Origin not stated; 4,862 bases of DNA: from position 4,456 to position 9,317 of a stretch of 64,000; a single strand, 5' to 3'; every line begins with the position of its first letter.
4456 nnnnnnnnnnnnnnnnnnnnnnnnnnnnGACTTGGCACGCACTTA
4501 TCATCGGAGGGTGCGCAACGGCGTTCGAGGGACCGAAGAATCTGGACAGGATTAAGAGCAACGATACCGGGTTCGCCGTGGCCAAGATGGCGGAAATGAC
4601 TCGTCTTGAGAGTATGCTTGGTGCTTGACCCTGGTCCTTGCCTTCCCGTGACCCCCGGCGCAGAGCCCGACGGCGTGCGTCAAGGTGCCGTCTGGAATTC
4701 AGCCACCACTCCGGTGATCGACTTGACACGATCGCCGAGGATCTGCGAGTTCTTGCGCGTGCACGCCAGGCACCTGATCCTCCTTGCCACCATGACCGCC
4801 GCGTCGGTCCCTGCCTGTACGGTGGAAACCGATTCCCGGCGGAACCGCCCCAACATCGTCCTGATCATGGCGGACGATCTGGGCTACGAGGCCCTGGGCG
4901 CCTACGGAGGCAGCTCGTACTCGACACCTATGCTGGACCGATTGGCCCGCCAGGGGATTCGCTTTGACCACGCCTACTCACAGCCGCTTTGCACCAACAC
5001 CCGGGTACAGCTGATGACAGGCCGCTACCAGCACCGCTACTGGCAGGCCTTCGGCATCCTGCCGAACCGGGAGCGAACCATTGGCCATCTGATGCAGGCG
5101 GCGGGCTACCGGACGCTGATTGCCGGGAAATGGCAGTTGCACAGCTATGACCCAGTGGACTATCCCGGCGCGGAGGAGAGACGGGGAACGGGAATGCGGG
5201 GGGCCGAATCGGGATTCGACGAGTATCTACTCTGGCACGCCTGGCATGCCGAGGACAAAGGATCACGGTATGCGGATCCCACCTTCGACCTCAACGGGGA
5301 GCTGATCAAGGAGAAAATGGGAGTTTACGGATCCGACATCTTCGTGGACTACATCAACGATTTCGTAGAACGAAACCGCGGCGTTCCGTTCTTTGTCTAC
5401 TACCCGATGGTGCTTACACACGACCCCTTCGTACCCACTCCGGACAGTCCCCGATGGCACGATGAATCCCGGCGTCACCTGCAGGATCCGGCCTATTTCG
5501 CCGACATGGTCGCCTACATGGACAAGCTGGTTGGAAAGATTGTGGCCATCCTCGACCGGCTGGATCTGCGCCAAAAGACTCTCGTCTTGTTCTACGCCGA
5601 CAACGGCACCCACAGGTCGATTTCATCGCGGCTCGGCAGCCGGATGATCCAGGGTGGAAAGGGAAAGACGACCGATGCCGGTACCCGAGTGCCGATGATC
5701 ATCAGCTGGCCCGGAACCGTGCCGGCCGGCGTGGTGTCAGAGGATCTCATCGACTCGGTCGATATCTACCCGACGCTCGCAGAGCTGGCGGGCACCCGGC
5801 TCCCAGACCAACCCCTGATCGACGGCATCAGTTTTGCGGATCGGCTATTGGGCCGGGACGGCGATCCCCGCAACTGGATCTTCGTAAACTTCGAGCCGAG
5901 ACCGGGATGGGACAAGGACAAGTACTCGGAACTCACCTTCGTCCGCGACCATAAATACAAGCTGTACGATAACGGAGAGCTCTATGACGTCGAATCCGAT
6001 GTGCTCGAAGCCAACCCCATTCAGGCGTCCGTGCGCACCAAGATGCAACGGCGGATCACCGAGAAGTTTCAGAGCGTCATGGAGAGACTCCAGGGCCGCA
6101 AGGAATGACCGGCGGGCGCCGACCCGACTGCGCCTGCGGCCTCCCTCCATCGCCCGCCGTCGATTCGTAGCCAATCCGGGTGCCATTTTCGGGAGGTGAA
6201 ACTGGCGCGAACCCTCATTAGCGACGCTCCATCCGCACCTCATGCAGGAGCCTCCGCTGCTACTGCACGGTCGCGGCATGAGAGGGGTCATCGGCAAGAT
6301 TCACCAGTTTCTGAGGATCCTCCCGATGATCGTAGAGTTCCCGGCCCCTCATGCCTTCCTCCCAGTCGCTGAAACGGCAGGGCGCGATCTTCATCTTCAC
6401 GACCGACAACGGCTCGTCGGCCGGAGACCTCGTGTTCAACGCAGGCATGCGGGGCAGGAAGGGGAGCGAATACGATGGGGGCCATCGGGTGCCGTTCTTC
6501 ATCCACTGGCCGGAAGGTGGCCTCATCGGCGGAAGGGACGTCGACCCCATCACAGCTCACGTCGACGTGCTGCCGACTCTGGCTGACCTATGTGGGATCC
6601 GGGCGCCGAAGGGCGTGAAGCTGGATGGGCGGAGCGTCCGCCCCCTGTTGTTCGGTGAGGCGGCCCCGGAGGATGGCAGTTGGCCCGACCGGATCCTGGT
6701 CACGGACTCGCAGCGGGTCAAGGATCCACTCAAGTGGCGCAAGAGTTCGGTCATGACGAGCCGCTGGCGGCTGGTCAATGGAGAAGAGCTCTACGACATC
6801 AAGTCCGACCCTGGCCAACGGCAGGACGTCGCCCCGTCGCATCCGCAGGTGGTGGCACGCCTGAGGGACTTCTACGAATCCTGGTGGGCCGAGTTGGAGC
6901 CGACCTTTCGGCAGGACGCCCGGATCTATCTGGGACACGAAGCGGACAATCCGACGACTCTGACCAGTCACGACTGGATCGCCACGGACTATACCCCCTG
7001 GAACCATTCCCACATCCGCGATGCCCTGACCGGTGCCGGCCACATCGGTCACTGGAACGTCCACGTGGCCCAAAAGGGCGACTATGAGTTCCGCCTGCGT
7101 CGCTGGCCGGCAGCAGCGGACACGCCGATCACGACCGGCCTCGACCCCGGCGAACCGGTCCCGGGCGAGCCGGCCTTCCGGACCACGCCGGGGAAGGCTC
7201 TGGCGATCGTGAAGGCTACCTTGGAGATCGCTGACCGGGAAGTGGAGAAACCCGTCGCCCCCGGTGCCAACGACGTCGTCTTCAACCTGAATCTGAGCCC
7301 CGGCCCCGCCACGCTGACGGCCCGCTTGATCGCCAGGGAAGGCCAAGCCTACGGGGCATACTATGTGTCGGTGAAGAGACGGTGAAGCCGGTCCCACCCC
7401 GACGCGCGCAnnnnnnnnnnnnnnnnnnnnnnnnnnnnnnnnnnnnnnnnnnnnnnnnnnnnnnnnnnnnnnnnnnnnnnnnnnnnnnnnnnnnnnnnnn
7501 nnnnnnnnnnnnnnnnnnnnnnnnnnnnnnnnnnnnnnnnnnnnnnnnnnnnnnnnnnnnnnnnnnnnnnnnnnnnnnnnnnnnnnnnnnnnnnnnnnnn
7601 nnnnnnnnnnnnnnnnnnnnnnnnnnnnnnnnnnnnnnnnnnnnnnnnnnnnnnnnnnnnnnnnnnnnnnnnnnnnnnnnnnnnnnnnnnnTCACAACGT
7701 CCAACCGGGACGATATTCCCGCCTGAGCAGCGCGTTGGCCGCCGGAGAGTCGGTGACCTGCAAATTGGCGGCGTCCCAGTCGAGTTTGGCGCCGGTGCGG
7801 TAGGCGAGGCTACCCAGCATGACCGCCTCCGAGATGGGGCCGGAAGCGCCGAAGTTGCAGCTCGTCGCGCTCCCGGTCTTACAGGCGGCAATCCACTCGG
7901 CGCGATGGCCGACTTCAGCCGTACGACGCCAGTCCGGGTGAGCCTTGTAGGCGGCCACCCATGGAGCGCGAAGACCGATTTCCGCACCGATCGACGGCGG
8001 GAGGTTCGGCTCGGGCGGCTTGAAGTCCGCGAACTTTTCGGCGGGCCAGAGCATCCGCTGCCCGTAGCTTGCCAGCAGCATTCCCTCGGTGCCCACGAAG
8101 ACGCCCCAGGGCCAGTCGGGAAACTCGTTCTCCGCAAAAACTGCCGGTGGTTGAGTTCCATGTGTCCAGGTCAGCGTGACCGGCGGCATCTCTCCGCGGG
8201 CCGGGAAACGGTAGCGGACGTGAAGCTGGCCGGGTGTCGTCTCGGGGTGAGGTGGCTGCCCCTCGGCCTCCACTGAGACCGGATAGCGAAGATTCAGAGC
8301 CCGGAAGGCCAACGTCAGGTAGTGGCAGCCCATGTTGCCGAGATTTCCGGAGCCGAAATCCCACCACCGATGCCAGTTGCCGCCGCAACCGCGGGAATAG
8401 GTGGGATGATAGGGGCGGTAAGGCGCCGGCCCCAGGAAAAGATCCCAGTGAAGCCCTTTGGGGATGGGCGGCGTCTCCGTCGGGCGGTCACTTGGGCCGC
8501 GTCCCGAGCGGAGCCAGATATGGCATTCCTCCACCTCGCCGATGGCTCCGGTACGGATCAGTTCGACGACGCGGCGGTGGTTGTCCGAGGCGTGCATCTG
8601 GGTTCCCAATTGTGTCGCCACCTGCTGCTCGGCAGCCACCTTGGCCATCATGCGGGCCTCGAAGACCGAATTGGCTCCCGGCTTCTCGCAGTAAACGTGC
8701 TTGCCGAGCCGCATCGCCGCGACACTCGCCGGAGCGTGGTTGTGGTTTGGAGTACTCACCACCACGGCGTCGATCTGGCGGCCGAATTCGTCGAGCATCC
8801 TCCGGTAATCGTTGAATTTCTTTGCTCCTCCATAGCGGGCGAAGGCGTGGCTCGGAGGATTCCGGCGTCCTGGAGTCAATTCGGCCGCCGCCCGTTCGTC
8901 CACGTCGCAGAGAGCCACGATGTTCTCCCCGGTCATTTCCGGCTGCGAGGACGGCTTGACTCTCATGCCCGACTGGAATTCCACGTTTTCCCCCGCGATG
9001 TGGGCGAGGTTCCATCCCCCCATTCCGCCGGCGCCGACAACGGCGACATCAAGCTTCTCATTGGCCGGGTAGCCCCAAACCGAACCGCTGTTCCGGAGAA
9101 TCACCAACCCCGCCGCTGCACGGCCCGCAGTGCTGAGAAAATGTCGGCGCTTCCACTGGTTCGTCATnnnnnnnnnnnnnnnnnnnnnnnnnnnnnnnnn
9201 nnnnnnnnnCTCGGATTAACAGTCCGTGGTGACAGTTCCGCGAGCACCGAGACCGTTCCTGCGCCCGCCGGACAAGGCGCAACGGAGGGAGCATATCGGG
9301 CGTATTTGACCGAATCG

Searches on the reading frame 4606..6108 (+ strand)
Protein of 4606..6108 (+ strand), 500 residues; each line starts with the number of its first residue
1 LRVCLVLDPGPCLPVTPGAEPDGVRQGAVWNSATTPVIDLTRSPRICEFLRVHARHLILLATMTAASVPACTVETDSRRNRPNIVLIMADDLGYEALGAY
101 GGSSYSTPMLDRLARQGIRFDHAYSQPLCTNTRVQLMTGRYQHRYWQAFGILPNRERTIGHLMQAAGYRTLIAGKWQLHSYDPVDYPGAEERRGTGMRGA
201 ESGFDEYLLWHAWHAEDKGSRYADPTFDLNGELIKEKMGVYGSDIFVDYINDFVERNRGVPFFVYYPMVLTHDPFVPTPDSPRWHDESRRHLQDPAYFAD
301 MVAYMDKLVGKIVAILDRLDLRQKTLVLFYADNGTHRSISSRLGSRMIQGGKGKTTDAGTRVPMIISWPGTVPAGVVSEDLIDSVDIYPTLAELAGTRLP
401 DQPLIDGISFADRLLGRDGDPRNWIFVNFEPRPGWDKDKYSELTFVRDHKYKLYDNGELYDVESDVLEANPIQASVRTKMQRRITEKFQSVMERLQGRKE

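Call 31: search_protein_families(library=pfam, proteins=[window:4606-6108:+], max_evalue=0.00001)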
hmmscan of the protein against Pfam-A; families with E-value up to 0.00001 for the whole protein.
window:4606-6108:+ (500 aa): 2 families
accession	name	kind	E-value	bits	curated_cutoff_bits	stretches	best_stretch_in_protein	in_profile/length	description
PF00884.28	Sulfatase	-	6.2e-54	183.8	25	1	82-396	1-300/301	Sulfatase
PF16347.10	SGSH_C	-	7.7e-11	42.8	29.3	1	358-490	14-150/154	N-sulphoglucosamine sulphohydrolase, C-terminal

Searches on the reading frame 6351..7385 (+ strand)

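Call 31: search_protein_families(library=pfam, proteins=[window:6351-7385:+], max_evalue=0.00001)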
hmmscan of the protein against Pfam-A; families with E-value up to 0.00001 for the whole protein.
window:6351-7385:+ (344 aa): 2 families
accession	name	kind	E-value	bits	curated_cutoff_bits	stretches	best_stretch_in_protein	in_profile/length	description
PF00884.28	Sulfatase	-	4.1e-10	39.9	25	1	12-83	233-301/301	Sulfatase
PF16347.10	SGSH_C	-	4e-08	34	29.3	1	41-167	12-140/154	N-sulphoglucosamine sulphohydrolase, C-terminal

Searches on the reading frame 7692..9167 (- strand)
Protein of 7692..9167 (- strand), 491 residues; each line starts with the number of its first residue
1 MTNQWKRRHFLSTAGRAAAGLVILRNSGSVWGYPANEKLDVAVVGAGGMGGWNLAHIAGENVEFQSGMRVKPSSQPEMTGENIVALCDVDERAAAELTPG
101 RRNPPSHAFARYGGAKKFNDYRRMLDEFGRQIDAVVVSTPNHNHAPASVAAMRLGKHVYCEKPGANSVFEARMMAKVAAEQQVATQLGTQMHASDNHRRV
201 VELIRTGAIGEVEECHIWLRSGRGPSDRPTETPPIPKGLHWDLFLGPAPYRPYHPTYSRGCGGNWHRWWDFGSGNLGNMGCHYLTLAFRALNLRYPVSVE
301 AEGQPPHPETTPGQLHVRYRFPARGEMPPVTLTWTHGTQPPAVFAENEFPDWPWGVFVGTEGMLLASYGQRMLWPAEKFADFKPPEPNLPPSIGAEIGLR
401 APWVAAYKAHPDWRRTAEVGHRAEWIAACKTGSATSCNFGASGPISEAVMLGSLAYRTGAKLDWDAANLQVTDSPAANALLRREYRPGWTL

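Call 26: search_protein_families(library=pfam, proteins=[window:7692-9167:-])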
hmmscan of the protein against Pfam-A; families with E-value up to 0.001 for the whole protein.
window:7692-9167:- (491 aa): 3 families
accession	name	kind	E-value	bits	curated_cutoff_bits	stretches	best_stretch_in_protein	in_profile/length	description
PF01408.29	GFO_IDH_MocA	-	3.7e-16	60.3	24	1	40-188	2-119/120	Oxidoreductase family, NAD-binding Rossmann fold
PF19051.5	GFO_IDH_MocA_C2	-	6.3e-16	59.1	23.3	1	232-320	45-132/254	Oxidoreductase family, C-terminal alpha/beta domain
PF22725.1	GFO_IDH_MocA_C3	-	4.4e-06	27.1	27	0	263-323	33-94/124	GFO/IDH/MocA C-terminal domain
